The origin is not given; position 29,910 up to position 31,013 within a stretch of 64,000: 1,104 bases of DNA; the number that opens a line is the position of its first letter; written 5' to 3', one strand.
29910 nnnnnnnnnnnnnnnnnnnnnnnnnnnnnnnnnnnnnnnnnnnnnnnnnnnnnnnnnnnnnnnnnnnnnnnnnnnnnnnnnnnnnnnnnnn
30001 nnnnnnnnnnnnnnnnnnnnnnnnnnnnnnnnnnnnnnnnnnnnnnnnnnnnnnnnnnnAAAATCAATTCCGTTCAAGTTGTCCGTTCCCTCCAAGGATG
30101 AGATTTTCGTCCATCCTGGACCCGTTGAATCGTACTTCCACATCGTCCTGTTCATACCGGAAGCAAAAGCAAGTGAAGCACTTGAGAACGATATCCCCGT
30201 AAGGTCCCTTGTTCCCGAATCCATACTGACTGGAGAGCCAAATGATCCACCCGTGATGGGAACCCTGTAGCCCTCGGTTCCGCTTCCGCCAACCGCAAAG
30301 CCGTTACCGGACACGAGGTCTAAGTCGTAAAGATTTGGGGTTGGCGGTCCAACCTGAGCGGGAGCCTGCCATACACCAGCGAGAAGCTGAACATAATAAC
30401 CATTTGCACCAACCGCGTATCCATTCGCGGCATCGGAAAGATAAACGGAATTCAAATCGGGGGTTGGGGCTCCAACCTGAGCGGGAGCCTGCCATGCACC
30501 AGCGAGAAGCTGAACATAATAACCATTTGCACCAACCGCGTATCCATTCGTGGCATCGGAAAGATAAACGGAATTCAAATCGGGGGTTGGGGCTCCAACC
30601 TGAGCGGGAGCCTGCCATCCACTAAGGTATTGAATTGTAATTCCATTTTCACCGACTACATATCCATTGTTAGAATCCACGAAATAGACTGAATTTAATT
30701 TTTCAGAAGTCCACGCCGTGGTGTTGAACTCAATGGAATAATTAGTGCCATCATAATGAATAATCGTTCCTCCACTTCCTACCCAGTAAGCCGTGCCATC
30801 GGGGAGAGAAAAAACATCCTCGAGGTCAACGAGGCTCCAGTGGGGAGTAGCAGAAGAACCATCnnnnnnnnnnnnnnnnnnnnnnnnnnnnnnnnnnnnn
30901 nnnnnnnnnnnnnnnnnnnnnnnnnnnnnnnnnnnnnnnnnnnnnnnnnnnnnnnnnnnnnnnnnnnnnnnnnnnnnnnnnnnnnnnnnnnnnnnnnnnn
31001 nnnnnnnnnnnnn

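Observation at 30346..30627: Near-perfect 123-bp in-frame tandem repeats inside the giant gene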

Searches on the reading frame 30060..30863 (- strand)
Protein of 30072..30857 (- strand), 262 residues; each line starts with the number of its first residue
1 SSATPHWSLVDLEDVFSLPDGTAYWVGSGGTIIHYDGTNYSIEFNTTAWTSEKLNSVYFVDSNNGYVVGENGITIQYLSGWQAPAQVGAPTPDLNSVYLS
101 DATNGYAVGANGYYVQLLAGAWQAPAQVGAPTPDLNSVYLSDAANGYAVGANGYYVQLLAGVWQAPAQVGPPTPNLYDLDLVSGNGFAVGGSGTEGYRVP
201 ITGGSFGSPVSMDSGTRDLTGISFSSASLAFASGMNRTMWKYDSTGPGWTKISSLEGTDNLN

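Call 16: find_homologous_proteins(query=window:30060-30839:-, max_evalue=0.00001)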
Query seq(260 aa) (260 aa): 25 proteins with E <= 0.00001 among 6840 candidates.
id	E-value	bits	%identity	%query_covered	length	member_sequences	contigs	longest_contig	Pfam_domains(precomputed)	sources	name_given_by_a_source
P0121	2.0e-15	75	28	93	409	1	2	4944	PF18962.8,PF14870.13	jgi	jgi:photosystem II stability/assembly factor-like uncharacterized protein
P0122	1.8e-14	72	30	83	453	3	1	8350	PF14870.13,PF15902.13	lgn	-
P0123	2.0e-14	72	29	82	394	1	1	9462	PF18962.8,PF14870.13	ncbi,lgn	-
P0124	3.7e-12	65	30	74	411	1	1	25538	PF14870.13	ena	-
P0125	6.3e-12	64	28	63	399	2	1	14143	PF14870.13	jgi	jgi:photosystem II stability/assembly factor-like uncharacterized protein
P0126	6.9e-12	64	30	81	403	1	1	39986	PF18962.8,PF25852.1,PF14870.13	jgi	-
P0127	8.9e-12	63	37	41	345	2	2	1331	PF14870.13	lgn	-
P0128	1.1e-11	63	31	54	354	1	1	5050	PF14870.13,PF15902.13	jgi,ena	-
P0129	2.2e-11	62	31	80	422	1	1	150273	PF14870.13,PF02012.27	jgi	jgi:photosystem II stability/assembly factor-like uncharacterized protein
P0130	4.2e-11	61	32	69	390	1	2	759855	PF00801.27,PF14870.13,PF18911.7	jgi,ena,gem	jgi:photosystem II stability/assembly factor-like uncharacterized protein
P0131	7.8e-11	60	28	63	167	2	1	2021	PF14870.13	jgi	jgi:photosystem II stability/assembly factor-like uncharacterized protein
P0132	1.2e-10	60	31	58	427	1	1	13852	PF14870.13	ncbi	-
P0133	1.9e-10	59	27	56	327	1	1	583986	PF14870.13,PF02012.27,PF15902.13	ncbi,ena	-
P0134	2.4e-10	59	31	70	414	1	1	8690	PF18962.8,PF14870.13,PF15902.13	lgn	-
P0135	2.6e-10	58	28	55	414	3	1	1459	PF18962.8,PF14870.13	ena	-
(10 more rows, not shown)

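Call 35: find_related_loci(query=window:30072-30857:-, collection=metagenome_contigs, flank=4000)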
Query window:30072-30857:- (262 aa) in metagenome_contigs; peptide patterns used: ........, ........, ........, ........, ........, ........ (x = any residue, [..] = any of these).
92 stretches matched a pattern, but none encodes a relative of the query by tblastn (E <= 1e-3).
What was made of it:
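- Tried and rejected: The JGI metagenome scan with the single protein gave nothing (call 35).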

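Call 53: predict_structure(alignment_id=A4)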
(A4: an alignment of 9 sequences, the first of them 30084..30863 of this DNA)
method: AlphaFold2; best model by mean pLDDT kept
length: 260 residues; sequences in the alignment: 9
mean_pLDDT: 90.8   pTM: 0.87
mean pLDDT of the five models: 90.8, 90.8, 89.7, 89.3, 85.2
residues with pLDDT >= 90: 194; 70-90: 49; 50-70: 16; < 50: 1
segments of 3 or more residues with pLDDT < 50: none
pLDDT, mean of each block of 10 residues (from residue 1): 60 88 92 92 77 92 95 96 92 94 96 96 95 94 94 97 95 95 93 93 93 89 92 90 92 77
secondary structure, 60 per line:
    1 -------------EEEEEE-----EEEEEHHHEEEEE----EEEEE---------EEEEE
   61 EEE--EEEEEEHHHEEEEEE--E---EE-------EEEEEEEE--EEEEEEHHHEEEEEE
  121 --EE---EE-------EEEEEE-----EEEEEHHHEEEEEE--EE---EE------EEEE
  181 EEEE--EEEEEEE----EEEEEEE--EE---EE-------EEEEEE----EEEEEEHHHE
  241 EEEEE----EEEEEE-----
elements in order: E14-19 E25-29 E33-37 E42-46 E56-63 E66-71 E75-80 E96-103 E106-111 E115-120 E137-142 E148-152 E156-161 E177-184 E187-193 E198-204 E221-226 E231-236 E240-245 E250-255
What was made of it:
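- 30087..30833 (-): Third propeller as present in the window, aa ~648-896, six blades: B15, B16, U1, U2, T, B20. Orthologues have seven at this position. AlphaFold model pLDDT 90.8, pTM 0.87 (call 53).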

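Call 55: fold_search(model_id=the predicted structure, library=pdb)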
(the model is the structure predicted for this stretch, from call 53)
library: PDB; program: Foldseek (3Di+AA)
matches with E <= 10: 1915; with E <= 0.001: 1337
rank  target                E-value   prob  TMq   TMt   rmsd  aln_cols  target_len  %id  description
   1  5ojr_C                1.4e-08  1.00  0.69  0.61   4.2       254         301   15  YCF48 bound to D1 peptide (released 2018-08-08)
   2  5ojr_D                2.4e-08  1.00  0.69  0.60   4.2       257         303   14  YCF48 bound to D1 peptide (released 2018-08-08)
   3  5ojp_A                5.0e-08  1.00  0.68  0.59   4.4       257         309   15  YCF48 bound to D1 peptide (released 2018-08-08)
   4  2xbg                  6.6e-08  1.00  0.69  0.60   4.1       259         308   15  Crystal Structure of YCF48 from Thermosynechococcus elongatus (released 2011-04-13)
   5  5ojr_A                7.3e-08  1.00  0.69  0.60   4.1       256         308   15  YCF48 bound to D1 peptide (released 2018-08-08)
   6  5ojp_B                8.4e-08  1.00  0.69  0.60   4.2       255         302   14  YCF48 bound to D1 peptide (released 2018-08-08)
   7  9m8k_B                8.4e-08  1.00  0.66  0.52   5.5       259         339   12  cryo-EM structure of human TAS2R4 with oligopeptide (released 2026-03-18)
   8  9g33_JC               1.1e-07  1.00  0.70  0.54   4.3       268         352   12  Stalled 90S - Utp23-Krr1-deltaC3 (released 2025-06-18)
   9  7big_A                1.1e-07  1.00  0.74  0.68   3.6       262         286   11  Crystal structure of v13WRAP-T, a 7-bladed designer protein (released 2021-09-22)
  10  8wca_B                1.1e-07  1.00  0.76  0.62   3.8       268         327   12  Cryo-EM structure of the PEA-bound hTAAR1-Gs complex (released 2023-12-27)
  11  5oj5_A                1.2e-07  1.00  0.69  0.59   4.1       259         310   15  YCF48 bound to D1 peptide (released 2018-08-08)
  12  5ojp_C                1.2e-07  1.00  0.66  0.59   4.5       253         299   16  YCF48 bound to D1 peptide (released 2018-08-08)
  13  5oj3_A                1.2e-07  1.00  0.67  0.56   5.0       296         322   14  YCF48 from Cyanidioschyzon merolae (released 2018-08-08)
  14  8am5_S                1.4e-07  1.00  0.70  0.61   4.2       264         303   17  RCII/PSI complex, class 3 (released 2023-08-16)
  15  9n73_LN               1.6e-07  1.00  0.60  0.28   6.3       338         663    8  SSU processome maturation and disassembly, State G (released 2025-10-29)
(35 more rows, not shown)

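Call 57: find_related_loci(query=A4, collection=metagenome_contigs, flank=1500)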
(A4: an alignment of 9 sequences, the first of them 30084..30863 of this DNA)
Query A4 (260 aa) in metagenome_contigs; peptide patterns used: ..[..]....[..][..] (x = any residue, [..] = any of these).
254 stretches matched a pattern; 127 encode a relative of the query (tblastn E <= 1e-3); the best 80 are kept; 80 distinct loci.
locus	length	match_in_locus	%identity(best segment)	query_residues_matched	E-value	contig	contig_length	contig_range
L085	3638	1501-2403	58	1-259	3e-108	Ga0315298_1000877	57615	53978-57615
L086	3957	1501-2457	42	1-260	6e-64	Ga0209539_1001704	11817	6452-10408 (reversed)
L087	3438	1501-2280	35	13-196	3e-18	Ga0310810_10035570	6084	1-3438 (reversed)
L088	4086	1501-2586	37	13-259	5e-18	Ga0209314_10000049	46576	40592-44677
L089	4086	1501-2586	37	13-259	5e-18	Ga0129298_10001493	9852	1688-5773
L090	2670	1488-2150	33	14-244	9e-17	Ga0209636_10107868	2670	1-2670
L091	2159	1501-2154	30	14-196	4e-16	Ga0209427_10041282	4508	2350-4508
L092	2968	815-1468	30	14-196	2e-15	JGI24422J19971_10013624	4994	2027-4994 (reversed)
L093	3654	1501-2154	30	14-196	3e-15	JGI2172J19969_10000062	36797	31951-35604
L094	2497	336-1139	37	13-163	2e-14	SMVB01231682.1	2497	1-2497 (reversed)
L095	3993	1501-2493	34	13-255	5e-14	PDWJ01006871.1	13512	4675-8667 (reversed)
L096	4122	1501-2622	33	14-256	1e-13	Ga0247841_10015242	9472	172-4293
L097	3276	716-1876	31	1-236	2e-13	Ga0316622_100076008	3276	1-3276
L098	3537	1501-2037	31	2-176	4e-13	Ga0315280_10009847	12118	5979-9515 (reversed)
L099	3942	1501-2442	35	3-192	6e-13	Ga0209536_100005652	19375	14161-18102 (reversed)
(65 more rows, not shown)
